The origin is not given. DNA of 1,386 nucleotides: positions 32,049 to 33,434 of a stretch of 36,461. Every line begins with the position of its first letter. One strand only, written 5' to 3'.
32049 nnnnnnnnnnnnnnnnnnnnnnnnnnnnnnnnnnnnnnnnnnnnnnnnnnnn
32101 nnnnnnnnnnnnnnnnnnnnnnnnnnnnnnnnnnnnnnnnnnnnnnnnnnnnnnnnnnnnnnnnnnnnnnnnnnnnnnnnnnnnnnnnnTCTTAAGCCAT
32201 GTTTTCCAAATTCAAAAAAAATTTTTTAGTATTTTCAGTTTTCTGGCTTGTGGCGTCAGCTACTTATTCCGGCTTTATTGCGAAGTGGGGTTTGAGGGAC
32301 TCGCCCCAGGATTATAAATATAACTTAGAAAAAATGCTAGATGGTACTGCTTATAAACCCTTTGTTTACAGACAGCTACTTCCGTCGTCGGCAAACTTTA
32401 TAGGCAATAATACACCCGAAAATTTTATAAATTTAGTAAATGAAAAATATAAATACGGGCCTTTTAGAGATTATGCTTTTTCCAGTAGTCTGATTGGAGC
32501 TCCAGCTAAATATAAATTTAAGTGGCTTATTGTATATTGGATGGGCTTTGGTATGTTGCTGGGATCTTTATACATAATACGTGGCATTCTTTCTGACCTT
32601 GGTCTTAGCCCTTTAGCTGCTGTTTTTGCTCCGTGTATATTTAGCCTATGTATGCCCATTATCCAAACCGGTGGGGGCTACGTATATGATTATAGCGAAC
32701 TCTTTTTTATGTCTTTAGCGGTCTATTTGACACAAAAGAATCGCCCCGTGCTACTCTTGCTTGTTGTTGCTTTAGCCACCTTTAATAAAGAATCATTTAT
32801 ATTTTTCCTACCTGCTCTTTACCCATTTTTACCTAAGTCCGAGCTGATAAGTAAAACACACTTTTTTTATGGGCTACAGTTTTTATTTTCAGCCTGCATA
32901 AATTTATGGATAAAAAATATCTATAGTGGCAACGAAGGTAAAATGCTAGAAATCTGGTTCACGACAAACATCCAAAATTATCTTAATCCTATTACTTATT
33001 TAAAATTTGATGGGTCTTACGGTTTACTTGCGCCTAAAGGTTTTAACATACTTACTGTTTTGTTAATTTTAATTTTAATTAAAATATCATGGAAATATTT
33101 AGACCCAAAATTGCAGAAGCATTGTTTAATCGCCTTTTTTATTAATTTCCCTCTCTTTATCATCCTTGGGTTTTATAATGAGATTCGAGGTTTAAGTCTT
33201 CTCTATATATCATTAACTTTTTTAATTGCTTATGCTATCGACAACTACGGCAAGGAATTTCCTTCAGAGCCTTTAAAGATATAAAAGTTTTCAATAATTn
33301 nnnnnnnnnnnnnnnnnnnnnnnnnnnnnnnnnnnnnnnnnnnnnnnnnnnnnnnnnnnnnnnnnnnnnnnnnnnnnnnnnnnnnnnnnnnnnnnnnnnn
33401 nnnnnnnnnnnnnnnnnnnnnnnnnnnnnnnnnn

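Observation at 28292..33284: Complete mycobacterial-type polyprenyl-phospho-D-arabinofuranose (DPA-like) donor pathway embedded in a Wzx/Wzy polysaccharide operon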

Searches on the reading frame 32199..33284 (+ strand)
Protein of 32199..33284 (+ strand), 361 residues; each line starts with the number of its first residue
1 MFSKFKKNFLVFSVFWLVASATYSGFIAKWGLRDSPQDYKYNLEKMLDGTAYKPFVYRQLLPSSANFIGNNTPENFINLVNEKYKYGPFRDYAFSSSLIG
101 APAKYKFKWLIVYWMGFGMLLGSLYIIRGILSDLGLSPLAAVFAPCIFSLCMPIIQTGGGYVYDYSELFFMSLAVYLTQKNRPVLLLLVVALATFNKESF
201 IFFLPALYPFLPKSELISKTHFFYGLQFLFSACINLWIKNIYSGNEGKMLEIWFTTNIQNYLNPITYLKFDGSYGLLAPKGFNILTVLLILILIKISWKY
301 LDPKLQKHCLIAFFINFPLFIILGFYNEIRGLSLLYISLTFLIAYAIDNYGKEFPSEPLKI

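Call 3: search_protein_families(library=pfam, proteins=[window:32199-33284:+], max_evalue=0.01)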
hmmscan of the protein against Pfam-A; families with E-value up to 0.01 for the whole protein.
window:32199-33284:+ (361 aa): 0 families

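Call 4: search_protein_families(library=ncbifam, proteins=[window:32199-33284:+], max_evalue=0.01)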
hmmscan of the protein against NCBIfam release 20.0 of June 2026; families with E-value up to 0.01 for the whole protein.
window:32199-33284:+ (361 aa): 1 family
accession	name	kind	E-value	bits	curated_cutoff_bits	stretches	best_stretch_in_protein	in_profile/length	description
NF046093.1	AZOBR_p60025_fam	subfamily_domain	3.7e-06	26.3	150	1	111-208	115-208/232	AZOBR_p60025 family cell surface glycopolymer formation protein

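Call 8: find_homologous_proteins(query=window:32199-33284:+, max_evalue=0.001)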
Query window:32199-33284:+ (361 aa): 246 proteins with E <= 0.001 among 5319 candidates; the best 120 are listed.
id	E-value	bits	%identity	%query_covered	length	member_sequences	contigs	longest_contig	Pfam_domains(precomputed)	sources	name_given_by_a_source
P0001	2.1e-225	766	95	100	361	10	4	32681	-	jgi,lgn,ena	-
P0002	2.2e-179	615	77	98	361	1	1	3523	-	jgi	-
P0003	1.2e-167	576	72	98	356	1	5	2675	-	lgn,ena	-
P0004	3.4e-165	568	72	99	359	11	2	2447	-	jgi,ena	jgi:hypothetical protein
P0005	3.5e-165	568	72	99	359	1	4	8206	-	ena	-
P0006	7.3e-164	564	71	98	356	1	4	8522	-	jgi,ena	jgi:hypothetical protein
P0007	2.7e-161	555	69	99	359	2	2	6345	-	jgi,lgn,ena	jgi:hypothetical protein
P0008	2.2e-159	549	68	99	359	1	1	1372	-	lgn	-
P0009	1.4e-155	536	66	99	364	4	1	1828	-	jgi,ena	jgi:hypothetical protein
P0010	1.3e-119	418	55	99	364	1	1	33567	-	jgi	jgi:hypothetical protein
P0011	2.0e-102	361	50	95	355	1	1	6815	-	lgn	-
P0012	3.0e-102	361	50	98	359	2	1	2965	-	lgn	-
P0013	7.3e-101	356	49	99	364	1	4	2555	-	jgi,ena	jgi:hypothetical protein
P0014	5.5e-98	347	48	98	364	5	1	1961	-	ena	-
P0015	2.3e-95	338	46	97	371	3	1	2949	-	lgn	-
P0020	4.1e-69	252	39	94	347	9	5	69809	-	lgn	-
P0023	2.1e-68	249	38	90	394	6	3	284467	-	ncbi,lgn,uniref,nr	ncbi:hypothetical protein AWB67_00767 [Caballeronia terrestris]|uniref:Uncharacterized protein n=1 T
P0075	8.4e-58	215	37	96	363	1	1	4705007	-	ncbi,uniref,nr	ncbi:hypothetical protein OH773_13060 [Buttiauxella sp. WJP83]|uniref:hypothetical protein n=1 Tax=B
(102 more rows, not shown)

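Call 9: find_encoding_contigs(protein=window:32199-33284:+, flank=10000, max_places=6)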
Protein window:32199-33284:+ (361 aa): 2 contigs read that carry it; 2 places shown.
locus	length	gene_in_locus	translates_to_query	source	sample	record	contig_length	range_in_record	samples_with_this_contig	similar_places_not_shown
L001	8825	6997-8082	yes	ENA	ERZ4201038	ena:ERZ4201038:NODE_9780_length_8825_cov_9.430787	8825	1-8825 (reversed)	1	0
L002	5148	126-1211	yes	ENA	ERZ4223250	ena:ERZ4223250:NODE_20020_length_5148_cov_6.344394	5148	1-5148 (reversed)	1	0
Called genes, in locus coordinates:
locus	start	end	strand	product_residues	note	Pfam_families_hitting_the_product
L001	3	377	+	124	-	?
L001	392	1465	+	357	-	PF08545:ACP_syn_III, PF08541:ACP_syn_III_C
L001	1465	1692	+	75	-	-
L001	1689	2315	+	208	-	PF17836:PglD_N (weak), PF25087:GMPPB_C, PF00132:Hexapep (weak), PF14602:Hexapep_2 (weak)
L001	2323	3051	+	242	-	-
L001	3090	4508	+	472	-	PF12710:HAD (weak), PF01040:UbiA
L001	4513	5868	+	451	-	PF01565:FAD_binding_4, PF04030:ALO (weak)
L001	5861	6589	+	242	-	PF00106:adh_short, PF13561:adh_short_C2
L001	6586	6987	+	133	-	PF04138:GtrA_DPMS_TM (weak)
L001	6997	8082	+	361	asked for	-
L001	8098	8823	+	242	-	?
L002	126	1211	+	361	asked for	-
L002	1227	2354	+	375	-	PF01041:DegT_DnrJ_EryC1, PF01212:Beta_elim_lyase (weak)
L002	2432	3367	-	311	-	PF01370:Epimerase, PF04321:RmlD_sub_bind (weak), PF16363:GDP_Man_Dehyd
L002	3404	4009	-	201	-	PF02397:Bac_transf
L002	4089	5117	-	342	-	-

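Call 15: find_encoding_contigs(protein=P0023, flank=10000, max_places=2)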
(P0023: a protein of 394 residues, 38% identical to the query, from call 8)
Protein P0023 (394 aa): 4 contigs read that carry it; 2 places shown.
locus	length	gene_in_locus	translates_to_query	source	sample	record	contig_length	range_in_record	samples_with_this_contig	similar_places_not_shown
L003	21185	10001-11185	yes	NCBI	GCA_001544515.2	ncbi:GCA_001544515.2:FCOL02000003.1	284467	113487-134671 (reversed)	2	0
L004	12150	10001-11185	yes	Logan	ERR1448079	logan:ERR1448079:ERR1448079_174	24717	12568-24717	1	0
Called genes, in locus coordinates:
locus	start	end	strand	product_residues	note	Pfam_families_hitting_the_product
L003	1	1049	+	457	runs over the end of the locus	PF01547:SBP_bac_1, PF13416:SBP_bac_8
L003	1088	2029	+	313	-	PF00528:BPD_transp_1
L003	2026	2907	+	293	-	PF00528:BPD_transp_1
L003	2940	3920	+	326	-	PF13545:HTH_Crp_2 (weak), PF04198:Sugar-bind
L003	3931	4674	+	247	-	PF23441:SDR (weak), PF00106:adh_short, PF01370:Epimerase (weak), PF04321:RmlD_sub_bind (weak), PF08659:KR, PF13460:NAD_binding_10 (weak), PF13561:adh_short_C2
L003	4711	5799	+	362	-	PF08240:ADH_N, PF00107:ADH_zinc_N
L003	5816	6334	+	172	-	-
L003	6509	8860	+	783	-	PF00989:PAS (faint), PF08448:PAS_4, PF13426:PAS_9 (faint), PF08448:PAS_4, PF08447:PAS_3, PF00990:GGDEF, PF00563:EAL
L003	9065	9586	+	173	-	PF20327:DUF6622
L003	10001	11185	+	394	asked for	-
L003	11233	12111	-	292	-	PF14305:ATPgrasp_TupA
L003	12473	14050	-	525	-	PF00929:RNase_T, PF01541:GIY-YIG (weak), PF27096:UvrC_M, PF27115:Cho_C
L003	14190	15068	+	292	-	PF02668:TauD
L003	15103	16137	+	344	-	PF09084:NMT1 (faint), PF13379:NMT1_2 (weak)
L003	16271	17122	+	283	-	PF00005:ABC_tran, PF13401:AAA_22 (faint), PF00004:AAA (faint), PF13304:AAA_21 (faint)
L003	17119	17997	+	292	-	PF00528:BPD_transp_1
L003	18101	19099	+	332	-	-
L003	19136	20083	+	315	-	PF02668:TauD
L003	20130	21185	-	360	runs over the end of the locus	PF07143:AttH, PF17186:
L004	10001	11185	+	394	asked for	-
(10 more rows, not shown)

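Call 16: find_encoding_contigs(protein=P0075, flank=10000, max_places=2)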
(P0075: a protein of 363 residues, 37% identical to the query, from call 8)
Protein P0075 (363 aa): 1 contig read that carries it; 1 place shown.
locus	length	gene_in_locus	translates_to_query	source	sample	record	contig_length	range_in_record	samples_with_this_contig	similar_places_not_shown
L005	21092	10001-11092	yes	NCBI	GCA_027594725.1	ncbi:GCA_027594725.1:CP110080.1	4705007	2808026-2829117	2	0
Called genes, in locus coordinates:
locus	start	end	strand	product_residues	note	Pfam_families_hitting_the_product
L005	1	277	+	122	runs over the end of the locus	-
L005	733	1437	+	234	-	PF06178:KdgM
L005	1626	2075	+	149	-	PF15970:HicB-like_2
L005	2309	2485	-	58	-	-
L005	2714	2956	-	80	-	-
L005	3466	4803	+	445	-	PF02264:LamB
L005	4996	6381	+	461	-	PF01565:FAD_binding_4, PF08031:BBE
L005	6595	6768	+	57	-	-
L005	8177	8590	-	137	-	PF02681:DUF212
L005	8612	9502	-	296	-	PF01040:UbiA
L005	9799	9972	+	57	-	PF00892:EamA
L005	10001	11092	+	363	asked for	-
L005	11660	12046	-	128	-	PF02413:Caudo_TAP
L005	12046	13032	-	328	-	PF21722:Gly_rich_2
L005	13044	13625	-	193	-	PF10076:Phage_Mu_Gp48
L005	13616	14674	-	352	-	PF04865:Baseplate_J, PF26078:Baseplate_J_M, PF26079:Baseplate_J_C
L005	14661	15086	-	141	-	PF07409:GP46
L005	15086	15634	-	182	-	PF06890:Phage_Mu_Gp45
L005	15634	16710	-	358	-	PF21683:GpP-like_1st, PF22255:Gp44-like_2nd, PF22630:NMB1110_3rd (faint), PF21929:GpP_4th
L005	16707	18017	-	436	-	PF07157:DNA_circ_N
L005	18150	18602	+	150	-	PF12869:tRNA_anti-like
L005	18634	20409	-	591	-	PF10145:PhageMin_Tail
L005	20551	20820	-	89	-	PF10109:Phage_TAC_7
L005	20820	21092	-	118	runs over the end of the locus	PF10618:Tail_tube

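Call 17: find_related_loci(query=A1, collection=genome_contigs, flank=10000)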
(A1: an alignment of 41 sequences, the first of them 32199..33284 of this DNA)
Query A1 (361 aa) in genome_contigs; peptide patterns used: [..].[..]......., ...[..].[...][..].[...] (x = any residue, [..] = any of these).
435 stretches matched a pattern; 178 encode a relative of the query (tblastn E <= 1e-3); the best 80 are kept; 80 distinct loci.
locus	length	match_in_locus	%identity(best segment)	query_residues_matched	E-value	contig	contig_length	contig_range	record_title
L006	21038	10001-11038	37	7-350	3e-73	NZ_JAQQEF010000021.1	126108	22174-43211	Paraburkholderia fungorum strain RL18-106-BIC-A 21, whole genome shotgun sequence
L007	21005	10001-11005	38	9-349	1e-70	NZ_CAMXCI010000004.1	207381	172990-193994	Commensalibacter papalotli (ex Botero et al. 2024) strain LMG 32512 isolate LMG 32512 contig00004, whole genome shotgun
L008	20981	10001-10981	38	7-331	7e-66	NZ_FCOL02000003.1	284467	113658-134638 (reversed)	Caballeronia terrestris isolate LMG 22937 contig000003, whole genome shotgun sequence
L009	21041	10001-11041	38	3-358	2e-65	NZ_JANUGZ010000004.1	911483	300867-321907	Massilia aurea strain JCM 13879 4, whole genome shotgun sequence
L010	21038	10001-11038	36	7-350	2e-64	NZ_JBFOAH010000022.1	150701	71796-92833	Paraburkholderia sp. DGU8 contig22, whole genome shotgun sequence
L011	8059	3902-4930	35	7-350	6e-63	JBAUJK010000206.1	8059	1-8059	MAG: Burkholderiaceae bacterium isolate MFD12223_ilm_asm_bin12 k127_30971, whole genome shotgun sequence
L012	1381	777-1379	52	5-207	1e-66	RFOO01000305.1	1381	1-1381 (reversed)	MAG: bacterium isolate WB4_1_1440 contig_100_304, whole genome shotgun sequence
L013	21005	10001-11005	36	9-349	1e-62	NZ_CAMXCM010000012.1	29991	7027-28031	Commensalibacter communis strain LMG 31819 isolate LMG 31819 contig00012, whole genome shotgun sequence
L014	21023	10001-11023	33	9-347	2e-62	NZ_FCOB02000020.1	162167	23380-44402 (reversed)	Caballeronia ptereochthonis isolate LMG 29326 contig000020, whole genome shotgun sequence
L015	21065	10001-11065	35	6-360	4e-62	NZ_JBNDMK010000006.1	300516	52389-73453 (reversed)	Paraburkholderia sp. GAS41 Ga0573055_06, whole genome shotgun sequence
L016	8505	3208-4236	35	7-350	7e-62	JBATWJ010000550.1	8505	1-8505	MAG: Burkholderiaceae bacterium isolate MFD12226_ilm_asm_bin16 k127_13326, whole genome shotgun sequence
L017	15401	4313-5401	34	1-360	3e-61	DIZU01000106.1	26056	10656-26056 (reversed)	MAG TPA_asm: Methylotenera sp. UBA6020 UBA6020_contig_224, whole genome shotgun sequence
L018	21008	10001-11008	36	14-348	3e-61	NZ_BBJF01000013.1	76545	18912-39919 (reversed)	Paraburkholderia ginsengisoli NBRC 100965, whole genome shotgun sequence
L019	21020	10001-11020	36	9-348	4e-61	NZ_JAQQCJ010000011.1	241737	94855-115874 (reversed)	Paraburkholderia strydomiana strain RL17-347-BIE-B 11, whole genome shotgun sequence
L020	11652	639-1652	35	10-350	3e-61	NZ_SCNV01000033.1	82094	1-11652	Burkholderia sp. 4M9327F10 NODE_33_length_82094_cov_10.977129, whole genome shotgun sequence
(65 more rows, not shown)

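Call 29: predict_structure(alignment_id=A1)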
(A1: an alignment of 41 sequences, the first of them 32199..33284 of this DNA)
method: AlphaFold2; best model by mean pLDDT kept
length: 361 residues; sequences in the alignment: 41
mean_pLDDT: 91.4   pTM: 0.91
mean pLDDT of the five models: 91.4, 91.1, 90.5, 90.0, 88.5
residues with pLDDT >= 90: 276; 70-90: 66; 50-70: 19; < 50: 0
segments of 3 or more residues with pLDDT < 50: none
pLDDT, mean of each block of 10 residues (from residue 1): 88 98 90 75 90 93 97 96 72 73 93 96 98 97 98 84 95 97 95 96 96 78 93 97 93 94 94 89 94 97 98 97 91 97 97 70 56
secondary structure, 60 per line:
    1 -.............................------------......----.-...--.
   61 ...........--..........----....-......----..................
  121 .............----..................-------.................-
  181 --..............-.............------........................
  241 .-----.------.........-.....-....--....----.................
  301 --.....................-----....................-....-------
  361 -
elements in order: H2-30 H43-48 H60-71 H74-83 H88-91 H93-98 H103-133 H138-155 H163-179 H183-196 H198-210 H217-241 H254-262 H264-268 E270-273 E276-279 H284-300 H303-323 H329-348 H350-353

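Call 33: fold_search(model_id=the predicted structure, library=pdb)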
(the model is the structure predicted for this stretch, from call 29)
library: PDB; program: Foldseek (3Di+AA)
matches with E <= 10: 211; with E <= 0.001: 0
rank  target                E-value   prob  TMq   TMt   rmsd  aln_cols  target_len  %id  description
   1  7oci_F                2.4e-02  1.00  0.49  0.30  13.4       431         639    8  Cryo-EM structure of yeast Ost6p containing oligosaccharyltransferase complex (released 2022-02-16)
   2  8pn9_A                4.1e-02  1.00  0.48  0.30  10.5       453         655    7  Structure of human oligosaccharyltransferase OST-A complex bound to NGI-1 (released 2024-05-08)
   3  9i5k_A                4.3e-02  1.00  0.52  0.41   9.4       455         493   12  Structure of the Chaetomium thermophilum Pmt4 homodimer (C2 symmetry) (released 2025-12-24)
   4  9n9j_I                4.6e-02  1.00  0.47  0.27  13.4       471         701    8  Structure of a GRP94 folding intermediate engaged with a CCDC134- and FKBP11-bound secretory translocon (released 2025-11-19)
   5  8agb_A                5.5e-02  1.00  0.49  0.30  14.4       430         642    9  Structure of yeast oligosaccharylransferase complex with lipid-linked oligosaccharide bound (released 2022-12-07)
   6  9s6t_A                6.0e-02  1.00  0.54  0.43   6.9       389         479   14  Ternary cryo-EM structure of chicken ALG12 with Dol25-PP-GlcNAc2Man7, Dol25-P-Man, and Fab (released 2026-03-18)
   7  8age_A                6.5e-02  1.00  0.50  0.30  13.1       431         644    8  Structure of yeast oligosaccharylransferase complex with acceptor peptide bound (released 2022-12-07)
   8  5ogl_A                8.1e-02  0.97  0.44  0.26   9.4       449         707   10  Structure of bacterial oligosaccharyltransferase PglB in complex with an acceptor peptide and an lipid-linked oligosac (released 2017-10-25)
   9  6ftg_5                9.6e-02  1.00  0.51  0.31  13.4       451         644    9  Subtomogram average of OST-containing ribosome-translocon complexes from canine rough microsomal membranes (released 2018-03-21)
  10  6s7o_A                1.0e-01  0.99  0.49  0.30  10.6       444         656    8  Cryo-EM structure of human oligosaccharyltransferase complex OST-A (released 2019-12-18)
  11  6gxc_A                1.0e-01  0.94  0.41  0.24  11.2       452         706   10  Bacterial oligosaccharyltransferase PglB in complex with an inhibitory peptide and a reactive lipid-linked oligosaccha (released 2018-11-14)
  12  8agc_A                1.4e-01  0.91  0.39  0.23  18.8       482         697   10  Structure of yeast oligosaccharylransferase complex with lipid-linked oligosaccharide and non-acceptor peptide bound (released 2022-12-07)
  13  6s7t_A                1.9e-01  0.98  0.50  0.28  10.5       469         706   10  Cryo-EM structure of human oligosaccharyltransferase complex OST-B (released 2019-12-18)
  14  8b6l_I                2.0e-01  0.96  0.45  0.26  13.5       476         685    7  Subtomogram average of the human Sec61-TRAP-OSTA-translocon (released 2022-12-07)
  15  6ezn_F                2.1e-01  0.98  0.51  0.32  13.6       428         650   10  Cryo-EM structure of the yeast oligosaccharyltransferase (OST) complex (released 2018-01-17)
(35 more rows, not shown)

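Call 36: search_dna_similar(query=window:32199-33284:+, collection=plasmids, mode=protein, max_evalue=0.001, max_rows=25)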
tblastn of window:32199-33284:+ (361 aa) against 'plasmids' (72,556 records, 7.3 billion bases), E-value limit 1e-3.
Records with a match: 8; places in all: 8; records where one place covers at least 80% of the query: 8.
Best place of each record, by identity: <60% 8.
By first word of the organism name: Caballeronia 3; Sphingomonadaceae 3; Burkholderia 2.
By predicted mobility (MOB-suite, as given by PLSDB): non-mobilizable 8.
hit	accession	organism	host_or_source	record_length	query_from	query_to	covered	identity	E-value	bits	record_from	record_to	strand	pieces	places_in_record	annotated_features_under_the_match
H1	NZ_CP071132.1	Caballeronia sp. M1242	Homo sapiens,ETA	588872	10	347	94%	33.2%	6e-49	184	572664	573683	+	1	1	hypothetical protein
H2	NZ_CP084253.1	Caballeronia sp. Sq4a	Anasa tristis,Cell culture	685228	9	347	94%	32.8%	4e-50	187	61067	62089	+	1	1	hypothetical protein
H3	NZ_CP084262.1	Caballeronia sp. SL2Y3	Jalysus wickhami,Cell culture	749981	10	347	94%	32.7%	1e-48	183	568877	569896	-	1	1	hypothetical protein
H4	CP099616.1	Sphingomonadaceae bacterium OTU29LAMAA1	Arabidopsis thaliana,pure culture,leaf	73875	18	349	92%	29.3%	3e-21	102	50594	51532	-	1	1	hypothetical protein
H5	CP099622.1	Sphingomonadaceae bacterium OTU29THOMA1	Arabidopsis thaliana,pure culture,leaf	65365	18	349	92%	28.0%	5e-23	107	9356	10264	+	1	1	hypothetical protein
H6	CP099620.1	Sphingomonadaceae bacterium OTU29MARTA1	Arabidopsis thaliana,pure culture,leaf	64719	18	349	92%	27.7%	2e-22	105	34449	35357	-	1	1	hypothetical protein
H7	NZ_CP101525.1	Burkholderia arboris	mixed culture,soil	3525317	10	357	96%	24.9%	7e-17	90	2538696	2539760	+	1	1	none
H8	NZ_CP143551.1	Burkholderia multivorans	Homo sapiens,bronchoalveolar lavage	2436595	10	354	96%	24.2%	1e-14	83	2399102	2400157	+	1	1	none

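Call 38: get_annotated_region(hit=H8, flank=9000)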
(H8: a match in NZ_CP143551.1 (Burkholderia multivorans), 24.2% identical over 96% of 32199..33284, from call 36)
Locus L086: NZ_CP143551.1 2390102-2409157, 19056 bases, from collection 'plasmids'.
description: Burkholderia multivorans strain 2023CK-01339 plasmid unnamed1, complete sequence
organism: Burkholderia multivorans (NCBI taxid 87883)
taxonomy: Bacteria; Pseudomonadota; Betaproteobacteria; Burkholderiales; Burkholderiaceae; Burkholderia; Burkholderia multivorans
host: -; source: Homo sapiens,bronchoalveolar lavage; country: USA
typing (MOB-suite, as given by PLSDB): non-mobilizable
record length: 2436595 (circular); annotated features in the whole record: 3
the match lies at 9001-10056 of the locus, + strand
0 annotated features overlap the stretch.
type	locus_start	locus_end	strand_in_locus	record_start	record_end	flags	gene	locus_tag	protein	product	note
